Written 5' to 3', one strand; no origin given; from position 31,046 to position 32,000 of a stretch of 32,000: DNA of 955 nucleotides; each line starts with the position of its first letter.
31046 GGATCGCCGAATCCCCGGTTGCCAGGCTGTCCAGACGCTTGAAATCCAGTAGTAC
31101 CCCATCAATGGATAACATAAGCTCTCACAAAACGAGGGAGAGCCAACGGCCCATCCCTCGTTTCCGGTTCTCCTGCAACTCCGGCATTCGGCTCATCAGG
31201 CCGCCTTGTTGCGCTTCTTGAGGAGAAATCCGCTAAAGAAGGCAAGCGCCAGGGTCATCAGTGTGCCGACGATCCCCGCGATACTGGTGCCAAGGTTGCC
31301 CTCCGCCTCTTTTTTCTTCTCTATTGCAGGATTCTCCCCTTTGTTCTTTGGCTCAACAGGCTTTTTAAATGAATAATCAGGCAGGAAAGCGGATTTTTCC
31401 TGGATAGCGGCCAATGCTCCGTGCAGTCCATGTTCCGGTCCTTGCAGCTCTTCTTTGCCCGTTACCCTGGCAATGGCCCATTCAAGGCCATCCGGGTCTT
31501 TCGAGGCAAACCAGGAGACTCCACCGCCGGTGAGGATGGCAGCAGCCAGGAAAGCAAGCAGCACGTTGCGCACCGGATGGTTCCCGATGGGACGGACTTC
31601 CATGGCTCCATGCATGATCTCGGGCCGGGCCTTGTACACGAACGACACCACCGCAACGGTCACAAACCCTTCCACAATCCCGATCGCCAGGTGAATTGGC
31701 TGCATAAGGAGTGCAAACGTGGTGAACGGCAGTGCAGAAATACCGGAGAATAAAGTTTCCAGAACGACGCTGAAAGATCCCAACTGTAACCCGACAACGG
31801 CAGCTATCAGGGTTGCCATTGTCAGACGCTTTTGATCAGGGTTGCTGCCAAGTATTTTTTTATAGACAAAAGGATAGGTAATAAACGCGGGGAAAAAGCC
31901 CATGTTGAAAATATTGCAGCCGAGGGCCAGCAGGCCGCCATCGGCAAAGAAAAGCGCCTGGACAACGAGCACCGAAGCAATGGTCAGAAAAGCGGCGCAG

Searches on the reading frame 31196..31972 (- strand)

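Call 42: search_protein_families(library=pfam, proteins=[window:31196-31972:-], max_evalue=0.001)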
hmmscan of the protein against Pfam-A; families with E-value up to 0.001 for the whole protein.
window:31196-31972:- (258 aa): 2 families
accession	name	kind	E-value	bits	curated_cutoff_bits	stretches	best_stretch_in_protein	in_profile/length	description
PF13190.11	PDGLE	-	9.6e-36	122.1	27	1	135-253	1-102/102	PDGLE domain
PF01891.21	CbiM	-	9.2e-30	104.4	23.1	1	2-119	89-205/205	Cobalt uptake substrate-specific transmembrane region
